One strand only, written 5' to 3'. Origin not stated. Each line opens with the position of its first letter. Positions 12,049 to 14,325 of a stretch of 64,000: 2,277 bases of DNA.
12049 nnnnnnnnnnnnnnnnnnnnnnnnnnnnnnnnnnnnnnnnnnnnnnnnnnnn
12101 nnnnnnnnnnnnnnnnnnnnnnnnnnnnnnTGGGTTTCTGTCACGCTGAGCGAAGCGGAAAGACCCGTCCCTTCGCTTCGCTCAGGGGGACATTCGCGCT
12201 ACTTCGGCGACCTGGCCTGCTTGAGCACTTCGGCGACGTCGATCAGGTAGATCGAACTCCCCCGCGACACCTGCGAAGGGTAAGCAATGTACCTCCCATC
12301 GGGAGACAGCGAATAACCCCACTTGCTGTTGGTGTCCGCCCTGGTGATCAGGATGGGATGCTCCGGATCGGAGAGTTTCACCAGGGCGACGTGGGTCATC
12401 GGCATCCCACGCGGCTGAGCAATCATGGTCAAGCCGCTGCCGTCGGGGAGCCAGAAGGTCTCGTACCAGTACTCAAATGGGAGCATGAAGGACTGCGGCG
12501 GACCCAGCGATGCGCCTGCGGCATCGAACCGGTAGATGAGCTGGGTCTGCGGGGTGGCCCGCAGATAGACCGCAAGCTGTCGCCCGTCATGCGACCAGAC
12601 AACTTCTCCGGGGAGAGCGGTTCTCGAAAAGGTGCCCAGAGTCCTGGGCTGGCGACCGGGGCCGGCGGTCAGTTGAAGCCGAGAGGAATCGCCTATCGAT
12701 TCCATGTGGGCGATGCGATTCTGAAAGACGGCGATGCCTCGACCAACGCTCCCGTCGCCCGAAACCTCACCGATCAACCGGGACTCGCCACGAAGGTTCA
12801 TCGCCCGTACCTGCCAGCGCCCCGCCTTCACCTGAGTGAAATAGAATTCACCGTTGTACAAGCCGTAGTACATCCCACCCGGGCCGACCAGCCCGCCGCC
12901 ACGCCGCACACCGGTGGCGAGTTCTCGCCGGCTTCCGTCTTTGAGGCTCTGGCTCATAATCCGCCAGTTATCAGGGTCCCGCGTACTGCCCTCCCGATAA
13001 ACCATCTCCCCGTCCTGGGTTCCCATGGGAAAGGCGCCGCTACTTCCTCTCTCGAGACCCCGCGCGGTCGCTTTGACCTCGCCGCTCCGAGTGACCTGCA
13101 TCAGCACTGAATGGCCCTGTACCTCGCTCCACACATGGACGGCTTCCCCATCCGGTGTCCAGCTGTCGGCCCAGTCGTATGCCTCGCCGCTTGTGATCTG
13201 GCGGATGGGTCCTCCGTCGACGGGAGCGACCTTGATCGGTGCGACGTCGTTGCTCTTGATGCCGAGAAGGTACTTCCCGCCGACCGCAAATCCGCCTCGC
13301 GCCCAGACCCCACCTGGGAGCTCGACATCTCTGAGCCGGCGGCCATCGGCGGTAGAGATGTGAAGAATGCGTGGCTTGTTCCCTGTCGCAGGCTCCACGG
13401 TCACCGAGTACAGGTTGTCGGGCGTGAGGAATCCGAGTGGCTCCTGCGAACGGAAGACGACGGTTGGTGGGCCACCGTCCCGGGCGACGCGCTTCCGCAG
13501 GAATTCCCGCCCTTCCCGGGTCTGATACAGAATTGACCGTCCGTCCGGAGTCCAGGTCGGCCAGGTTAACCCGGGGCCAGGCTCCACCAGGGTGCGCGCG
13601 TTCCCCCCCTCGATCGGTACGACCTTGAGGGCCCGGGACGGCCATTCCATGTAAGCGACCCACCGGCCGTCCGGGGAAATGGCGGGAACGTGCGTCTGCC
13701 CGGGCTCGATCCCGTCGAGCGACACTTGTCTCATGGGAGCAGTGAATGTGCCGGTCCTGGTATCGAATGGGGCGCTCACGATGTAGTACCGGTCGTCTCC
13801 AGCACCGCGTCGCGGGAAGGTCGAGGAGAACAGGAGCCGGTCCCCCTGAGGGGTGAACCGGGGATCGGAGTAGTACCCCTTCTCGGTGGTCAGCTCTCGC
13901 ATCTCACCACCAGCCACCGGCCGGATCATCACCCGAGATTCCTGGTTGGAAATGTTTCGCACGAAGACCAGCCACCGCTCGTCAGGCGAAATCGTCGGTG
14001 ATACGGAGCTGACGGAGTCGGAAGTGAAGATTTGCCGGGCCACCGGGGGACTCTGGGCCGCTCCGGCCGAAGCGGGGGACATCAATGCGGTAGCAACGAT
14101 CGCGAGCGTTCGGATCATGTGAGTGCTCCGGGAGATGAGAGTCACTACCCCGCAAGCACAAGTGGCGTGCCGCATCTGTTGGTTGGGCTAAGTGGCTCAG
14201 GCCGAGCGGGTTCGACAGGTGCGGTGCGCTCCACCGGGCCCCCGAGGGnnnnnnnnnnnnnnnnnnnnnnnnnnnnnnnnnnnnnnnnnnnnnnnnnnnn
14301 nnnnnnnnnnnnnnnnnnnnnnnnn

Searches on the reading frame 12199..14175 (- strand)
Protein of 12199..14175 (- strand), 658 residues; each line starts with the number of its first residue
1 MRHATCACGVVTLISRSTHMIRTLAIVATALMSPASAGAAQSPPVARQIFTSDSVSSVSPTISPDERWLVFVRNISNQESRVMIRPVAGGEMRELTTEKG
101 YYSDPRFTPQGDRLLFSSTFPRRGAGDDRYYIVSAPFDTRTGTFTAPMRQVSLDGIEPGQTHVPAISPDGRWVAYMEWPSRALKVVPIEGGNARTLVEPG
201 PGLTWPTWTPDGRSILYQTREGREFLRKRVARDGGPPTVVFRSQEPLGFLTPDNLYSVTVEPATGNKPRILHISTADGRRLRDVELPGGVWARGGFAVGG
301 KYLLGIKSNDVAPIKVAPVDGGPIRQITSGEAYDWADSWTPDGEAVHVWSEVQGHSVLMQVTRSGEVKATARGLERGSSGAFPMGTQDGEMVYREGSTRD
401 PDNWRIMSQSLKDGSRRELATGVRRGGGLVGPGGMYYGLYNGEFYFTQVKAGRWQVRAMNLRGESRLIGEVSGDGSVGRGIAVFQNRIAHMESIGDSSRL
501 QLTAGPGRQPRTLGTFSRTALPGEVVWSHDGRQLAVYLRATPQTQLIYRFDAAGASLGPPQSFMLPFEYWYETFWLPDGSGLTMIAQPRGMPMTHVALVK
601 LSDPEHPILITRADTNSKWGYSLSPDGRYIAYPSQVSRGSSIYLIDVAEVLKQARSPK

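Call 20: search_protein_families(library=pfam, proteins=[window:12199-14175:-], max_evalue=0.01)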
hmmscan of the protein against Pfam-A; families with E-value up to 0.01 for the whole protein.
window:12199-14175:- (658 aa): 3 families
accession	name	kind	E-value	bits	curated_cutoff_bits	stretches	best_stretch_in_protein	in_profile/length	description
PF07676.18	PD40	-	8.1e-18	64.3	20.9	1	203-221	11-29/38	WD40-like Beta Propeller Repeat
PF10647.15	Gmad1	-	0.00011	22.5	20.5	0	161-230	25-92/251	Lipoprotein LpqB beta-propeller domain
PF00930.27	DPPIV_N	-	0.0018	17.5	22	0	80-116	23-59/354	Dipeptidyl peptidase IV (DPP IV) N-terminal region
